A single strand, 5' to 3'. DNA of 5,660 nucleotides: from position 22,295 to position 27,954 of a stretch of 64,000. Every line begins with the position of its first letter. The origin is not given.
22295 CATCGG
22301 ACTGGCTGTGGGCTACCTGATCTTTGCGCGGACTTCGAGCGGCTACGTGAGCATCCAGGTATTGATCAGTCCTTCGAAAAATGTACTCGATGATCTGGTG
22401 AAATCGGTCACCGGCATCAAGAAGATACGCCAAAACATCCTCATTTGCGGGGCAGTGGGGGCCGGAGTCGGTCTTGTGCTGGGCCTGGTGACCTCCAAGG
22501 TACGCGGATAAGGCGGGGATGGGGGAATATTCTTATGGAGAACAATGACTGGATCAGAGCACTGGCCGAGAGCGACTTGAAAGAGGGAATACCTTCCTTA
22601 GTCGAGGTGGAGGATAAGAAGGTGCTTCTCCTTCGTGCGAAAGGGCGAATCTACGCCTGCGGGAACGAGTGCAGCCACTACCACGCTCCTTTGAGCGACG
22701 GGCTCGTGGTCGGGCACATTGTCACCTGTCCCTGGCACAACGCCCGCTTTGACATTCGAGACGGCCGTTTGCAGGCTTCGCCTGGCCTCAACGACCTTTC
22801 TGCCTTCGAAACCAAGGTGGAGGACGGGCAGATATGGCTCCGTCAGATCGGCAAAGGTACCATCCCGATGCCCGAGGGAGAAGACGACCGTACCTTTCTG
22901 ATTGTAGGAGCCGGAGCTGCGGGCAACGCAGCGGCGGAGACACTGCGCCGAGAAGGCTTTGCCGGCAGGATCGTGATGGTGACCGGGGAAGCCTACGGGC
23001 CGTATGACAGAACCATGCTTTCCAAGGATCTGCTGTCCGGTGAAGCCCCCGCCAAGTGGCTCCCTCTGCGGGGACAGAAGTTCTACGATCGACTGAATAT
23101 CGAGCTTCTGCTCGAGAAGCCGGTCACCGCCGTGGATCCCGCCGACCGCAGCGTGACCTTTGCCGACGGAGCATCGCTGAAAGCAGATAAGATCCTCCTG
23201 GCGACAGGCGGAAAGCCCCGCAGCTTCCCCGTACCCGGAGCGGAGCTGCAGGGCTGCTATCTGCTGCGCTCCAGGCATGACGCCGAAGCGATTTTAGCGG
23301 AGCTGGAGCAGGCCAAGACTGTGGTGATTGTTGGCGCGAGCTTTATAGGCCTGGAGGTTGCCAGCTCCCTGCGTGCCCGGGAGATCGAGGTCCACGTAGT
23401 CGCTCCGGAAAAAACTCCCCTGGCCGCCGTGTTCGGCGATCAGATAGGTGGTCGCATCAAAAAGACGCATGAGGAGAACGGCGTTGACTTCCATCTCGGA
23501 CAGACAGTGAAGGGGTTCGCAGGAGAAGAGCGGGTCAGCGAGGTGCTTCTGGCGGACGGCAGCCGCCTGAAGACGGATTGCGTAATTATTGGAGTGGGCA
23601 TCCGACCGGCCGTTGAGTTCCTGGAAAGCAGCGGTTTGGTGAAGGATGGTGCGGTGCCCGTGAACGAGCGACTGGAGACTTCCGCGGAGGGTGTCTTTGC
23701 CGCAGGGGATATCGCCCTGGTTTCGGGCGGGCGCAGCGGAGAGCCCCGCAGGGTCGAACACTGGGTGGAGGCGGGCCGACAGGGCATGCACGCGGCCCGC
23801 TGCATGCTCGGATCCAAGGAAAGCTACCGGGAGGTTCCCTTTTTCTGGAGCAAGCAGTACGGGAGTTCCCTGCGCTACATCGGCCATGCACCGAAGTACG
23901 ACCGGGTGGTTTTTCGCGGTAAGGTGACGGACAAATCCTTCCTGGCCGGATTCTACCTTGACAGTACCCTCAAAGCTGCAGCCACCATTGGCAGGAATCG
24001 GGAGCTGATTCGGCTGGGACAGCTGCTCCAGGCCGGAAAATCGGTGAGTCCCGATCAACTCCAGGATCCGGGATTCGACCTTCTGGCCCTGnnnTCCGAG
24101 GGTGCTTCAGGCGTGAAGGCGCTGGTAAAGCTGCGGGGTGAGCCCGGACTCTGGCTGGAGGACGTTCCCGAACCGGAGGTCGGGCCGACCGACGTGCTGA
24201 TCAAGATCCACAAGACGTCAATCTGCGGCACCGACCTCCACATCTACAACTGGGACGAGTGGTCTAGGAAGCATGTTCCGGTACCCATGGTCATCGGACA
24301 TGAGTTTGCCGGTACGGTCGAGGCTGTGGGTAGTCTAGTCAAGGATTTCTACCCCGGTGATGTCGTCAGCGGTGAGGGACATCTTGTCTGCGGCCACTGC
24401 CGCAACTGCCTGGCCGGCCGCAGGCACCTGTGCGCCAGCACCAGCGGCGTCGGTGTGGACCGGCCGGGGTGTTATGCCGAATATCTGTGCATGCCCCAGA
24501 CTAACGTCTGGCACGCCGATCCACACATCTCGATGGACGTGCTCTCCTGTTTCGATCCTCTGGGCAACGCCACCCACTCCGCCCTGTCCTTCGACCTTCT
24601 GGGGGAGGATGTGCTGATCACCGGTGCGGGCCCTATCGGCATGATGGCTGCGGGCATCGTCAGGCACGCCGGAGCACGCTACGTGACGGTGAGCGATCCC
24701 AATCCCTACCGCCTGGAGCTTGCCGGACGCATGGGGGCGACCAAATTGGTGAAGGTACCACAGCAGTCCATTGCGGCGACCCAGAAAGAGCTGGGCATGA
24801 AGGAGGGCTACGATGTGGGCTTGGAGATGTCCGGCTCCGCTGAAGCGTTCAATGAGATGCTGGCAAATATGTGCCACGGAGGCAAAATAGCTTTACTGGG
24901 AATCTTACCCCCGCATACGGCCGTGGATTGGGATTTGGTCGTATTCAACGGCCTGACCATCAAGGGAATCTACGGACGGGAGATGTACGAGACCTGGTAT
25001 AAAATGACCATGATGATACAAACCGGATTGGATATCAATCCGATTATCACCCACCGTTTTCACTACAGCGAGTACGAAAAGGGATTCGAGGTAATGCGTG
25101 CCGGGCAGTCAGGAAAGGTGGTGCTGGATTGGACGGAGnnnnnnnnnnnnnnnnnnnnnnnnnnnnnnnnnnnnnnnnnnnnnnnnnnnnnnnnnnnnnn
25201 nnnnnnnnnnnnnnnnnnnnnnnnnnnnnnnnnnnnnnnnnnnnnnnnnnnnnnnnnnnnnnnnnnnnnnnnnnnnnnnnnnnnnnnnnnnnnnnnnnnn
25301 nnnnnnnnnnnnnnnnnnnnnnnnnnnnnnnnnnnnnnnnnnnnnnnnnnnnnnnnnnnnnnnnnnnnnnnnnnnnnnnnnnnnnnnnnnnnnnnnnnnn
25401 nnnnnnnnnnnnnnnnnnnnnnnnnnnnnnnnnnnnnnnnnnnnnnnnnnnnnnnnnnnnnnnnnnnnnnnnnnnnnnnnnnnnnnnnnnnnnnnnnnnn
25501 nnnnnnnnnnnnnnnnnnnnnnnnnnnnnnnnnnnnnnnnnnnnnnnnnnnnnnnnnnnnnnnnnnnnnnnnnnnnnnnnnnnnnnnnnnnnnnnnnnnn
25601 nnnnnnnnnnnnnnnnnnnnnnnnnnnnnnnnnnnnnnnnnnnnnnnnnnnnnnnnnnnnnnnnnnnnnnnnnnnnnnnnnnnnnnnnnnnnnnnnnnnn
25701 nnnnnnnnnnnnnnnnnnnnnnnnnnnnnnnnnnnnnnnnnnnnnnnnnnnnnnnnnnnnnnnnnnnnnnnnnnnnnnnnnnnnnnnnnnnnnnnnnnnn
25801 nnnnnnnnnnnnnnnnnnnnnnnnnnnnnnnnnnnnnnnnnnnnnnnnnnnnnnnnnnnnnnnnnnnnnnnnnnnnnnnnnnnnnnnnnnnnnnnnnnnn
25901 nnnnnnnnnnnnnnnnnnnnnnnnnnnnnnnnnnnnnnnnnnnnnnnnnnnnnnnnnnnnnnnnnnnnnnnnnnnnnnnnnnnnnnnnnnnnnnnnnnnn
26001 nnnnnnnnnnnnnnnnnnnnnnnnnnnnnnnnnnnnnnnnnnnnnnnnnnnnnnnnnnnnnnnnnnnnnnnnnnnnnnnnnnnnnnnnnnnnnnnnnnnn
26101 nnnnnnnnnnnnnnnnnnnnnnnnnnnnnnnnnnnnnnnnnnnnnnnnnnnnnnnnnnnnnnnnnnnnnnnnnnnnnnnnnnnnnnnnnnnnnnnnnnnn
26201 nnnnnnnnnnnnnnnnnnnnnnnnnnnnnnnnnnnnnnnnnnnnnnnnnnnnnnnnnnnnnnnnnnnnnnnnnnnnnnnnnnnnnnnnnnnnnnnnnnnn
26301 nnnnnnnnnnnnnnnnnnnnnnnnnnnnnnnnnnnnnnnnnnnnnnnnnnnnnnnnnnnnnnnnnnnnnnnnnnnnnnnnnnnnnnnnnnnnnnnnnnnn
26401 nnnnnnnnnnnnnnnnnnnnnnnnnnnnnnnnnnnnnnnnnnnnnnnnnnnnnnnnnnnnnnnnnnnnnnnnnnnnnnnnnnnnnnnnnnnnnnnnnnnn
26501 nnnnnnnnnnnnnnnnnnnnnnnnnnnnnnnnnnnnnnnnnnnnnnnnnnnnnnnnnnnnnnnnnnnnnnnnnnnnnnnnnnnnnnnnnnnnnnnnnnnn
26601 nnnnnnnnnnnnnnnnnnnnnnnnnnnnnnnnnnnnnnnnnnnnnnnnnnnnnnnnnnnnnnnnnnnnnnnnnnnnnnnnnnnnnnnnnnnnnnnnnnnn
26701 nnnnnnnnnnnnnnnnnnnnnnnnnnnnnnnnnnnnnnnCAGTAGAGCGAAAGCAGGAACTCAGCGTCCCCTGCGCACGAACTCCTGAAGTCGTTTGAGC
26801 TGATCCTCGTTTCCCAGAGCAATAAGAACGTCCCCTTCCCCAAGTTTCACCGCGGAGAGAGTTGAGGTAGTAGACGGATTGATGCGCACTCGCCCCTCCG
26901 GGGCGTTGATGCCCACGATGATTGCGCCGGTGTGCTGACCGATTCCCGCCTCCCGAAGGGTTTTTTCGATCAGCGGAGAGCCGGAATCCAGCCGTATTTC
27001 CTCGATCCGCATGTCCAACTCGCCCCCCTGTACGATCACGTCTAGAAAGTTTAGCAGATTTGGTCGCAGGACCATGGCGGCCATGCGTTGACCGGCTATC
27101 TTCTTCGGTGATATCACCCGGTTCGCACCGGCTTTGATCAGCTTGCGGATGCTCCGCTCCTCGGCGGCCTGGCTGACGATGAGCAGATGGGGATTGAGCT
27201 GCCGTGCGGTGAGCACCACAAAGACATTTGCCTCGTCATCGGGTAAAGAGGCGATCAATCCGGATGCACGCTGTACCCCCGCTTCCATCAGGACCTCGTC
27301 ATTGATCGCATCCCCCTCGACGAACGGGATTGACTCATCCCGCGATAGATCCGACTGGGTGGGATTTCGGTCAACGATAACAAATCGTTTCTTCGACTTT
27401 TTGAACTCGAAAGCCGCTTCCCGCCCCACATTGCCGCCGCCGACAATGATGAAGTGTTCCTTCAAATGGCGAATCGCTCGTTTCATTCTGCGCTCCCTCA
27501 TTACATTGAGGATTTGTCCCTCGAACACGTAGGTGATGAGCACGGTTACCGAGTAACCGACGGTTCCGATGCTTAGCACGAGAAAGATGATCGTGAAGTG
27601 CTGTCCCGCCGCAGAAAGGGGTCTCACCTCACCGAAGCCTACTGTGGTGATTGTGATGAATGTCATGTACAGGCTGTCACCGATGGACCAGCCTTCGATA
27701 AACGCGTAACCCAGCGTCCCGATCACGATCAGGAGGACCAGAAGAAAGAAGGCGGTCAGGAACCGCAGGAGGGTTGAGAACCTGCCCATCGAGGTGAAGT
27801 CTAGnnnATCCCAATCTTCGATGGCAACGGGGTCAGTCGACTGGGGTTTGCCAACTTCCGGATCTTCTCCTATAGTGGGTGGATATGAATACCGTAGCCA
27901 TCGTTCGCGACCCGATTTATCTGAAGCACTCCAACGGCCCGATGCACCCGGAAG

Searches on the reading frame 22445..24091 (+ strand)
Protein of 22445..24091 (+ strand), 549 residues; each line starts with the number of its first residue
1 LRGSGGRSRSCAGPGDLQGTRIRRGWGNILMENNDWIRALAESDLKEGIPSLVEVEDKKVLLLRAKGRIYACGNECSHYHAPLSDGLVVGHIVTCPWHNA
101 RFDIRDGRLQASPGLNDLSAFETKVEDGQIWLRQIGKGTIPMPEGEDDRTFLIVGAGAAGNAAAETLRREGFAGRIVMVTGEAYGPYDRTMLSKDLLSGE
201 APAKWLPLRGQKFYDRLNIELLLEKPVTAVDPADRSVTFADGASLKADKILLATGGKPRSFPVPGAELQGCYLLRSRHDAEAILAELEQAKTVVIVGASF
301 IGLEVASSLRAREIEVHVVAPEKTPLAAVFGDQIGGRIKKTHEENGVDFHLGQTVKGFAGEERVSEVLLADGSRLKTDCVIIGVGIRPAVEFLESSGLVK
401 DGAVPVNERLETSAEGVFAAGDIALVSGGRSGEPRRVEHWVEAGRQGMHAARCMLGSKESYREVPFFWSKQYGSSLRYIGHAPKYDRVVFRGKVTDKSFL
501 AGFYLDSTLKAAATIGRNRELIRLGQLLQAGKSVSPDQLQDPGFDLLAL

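Call 41: search_protein_families(library=pfam, proteins=[window:22445-24091:+], max_evalue=1e-8)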
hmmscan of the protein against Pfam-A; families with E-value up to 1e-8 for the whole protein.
window:22445-24091:+ (549 aa): 6 families
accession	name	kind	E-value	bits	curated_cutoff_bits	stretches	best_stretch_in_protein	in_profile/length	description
PF07992.20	Pyr_redox_2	-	2.4e-65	221.3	26.1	1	152-447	4-291/291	Pyridine nucleotide-disulphide oxidoreductase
PF00355.32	Rieske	-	6.5e-18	64.9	20.3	1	36-121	2-87/88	Rieske [2Fe-2S] domain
PF14759.12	Reductase_C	-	7.5e-18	65.3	25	1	466-547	1-82/85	Reductase C-terminal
PF00070.33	Pyr_redox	-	2.6e-17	63.6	22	1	293-371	2-81/82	Pyridine nucleotide-disulphide oxidoreductase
PF13738.12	Pyr_redox_3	-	1.7e-13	51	30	1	214-421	91-305/305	Pyridine nucleotide-disulphide oxidoreductase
PF13806.12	Rieske_2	-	1.6e-11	44.5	27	1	36-132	2-103/104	Rieske-like [2Fe-2S] domain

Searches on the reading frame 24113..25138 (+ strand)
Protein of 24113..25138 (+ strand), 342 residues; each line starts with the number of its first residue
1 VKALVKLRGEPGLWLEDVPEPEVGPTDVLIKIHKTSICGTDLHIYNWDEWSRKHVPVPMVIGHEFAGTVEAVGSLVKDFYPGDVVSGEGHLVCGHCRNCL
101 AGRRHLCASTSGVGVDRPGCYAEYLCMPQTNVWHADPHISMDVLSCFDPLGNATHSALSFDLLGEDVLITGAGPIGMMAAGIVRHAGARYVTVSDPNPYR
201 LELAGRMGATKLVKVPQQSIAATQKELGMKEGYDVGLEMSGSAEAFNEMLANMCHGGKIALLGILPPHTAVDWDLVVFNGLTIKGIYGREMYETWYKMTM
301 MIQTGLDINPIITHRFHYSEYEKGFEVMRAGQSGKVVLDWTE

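Call 41: search_protein_families(library=pfam, proteins=[window:24113-25138:+], max_evalue=1e-8)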
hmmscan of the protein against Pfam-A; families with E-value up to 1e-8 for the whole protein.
window:24113-25138:+ (342 aa): 3 families
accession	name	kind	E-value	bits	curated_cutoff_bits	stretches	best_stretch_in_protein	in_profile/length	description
PF08240.17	ADH_N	-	9.6e-29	100.1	23.5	1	24-134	1-101/104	Alcohol dehydrogenase GroES-like domain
PF00107.32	ADH_zinc_N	-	2.4e-21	76.5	31.8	1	174-301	1-126/129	Zinc-binding dehydrogenase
PF16912.11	Glu_dehyd_C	-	1.9e-09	37.8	34.9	1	153-328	20-201/211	Glucose dehydrogenase C-terminus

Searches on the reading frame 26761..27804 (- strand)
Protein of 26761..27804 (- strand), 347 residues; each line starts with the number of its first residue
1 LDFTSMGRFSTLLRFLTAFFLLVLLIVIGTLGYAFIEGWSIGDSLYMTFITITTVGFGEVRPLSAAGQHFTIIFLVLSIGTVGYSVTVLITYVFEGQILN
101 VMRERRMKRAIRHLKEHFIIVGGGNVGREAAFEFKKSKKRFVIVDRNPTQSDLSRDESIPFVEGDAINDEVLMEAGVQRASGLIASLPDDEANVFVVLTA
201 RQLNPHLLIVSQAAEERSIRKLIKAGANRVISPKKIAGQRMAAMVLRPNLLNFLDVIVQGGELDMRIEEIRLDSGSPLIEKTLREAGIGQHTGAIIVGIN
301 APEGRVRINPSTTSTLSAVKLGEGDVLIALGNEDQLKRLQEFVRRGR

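Call 41: search_protein_families(library=pfam, proteins=[window:26761-27804:-], max_evalue=1e-8)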
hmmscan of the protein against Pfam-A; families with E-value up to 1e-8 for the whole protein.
window:26761-27804:- (347 aa): 3 families
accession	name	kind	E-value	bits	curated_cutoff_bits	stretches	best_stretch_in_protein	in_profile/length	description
PF02254.24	TrkA_N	-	9.1e-32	110.2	23.8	1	118-233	1-116/116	TrkA-N domain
PF07885.22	Ion_trans_2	-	6.6e-16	58.4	22.5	1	21-94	2-78/79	Ion channel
PF02080.26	TrkA_C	-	1.2e-09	38.4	27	1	268-342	2-69/71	TrkA-C domain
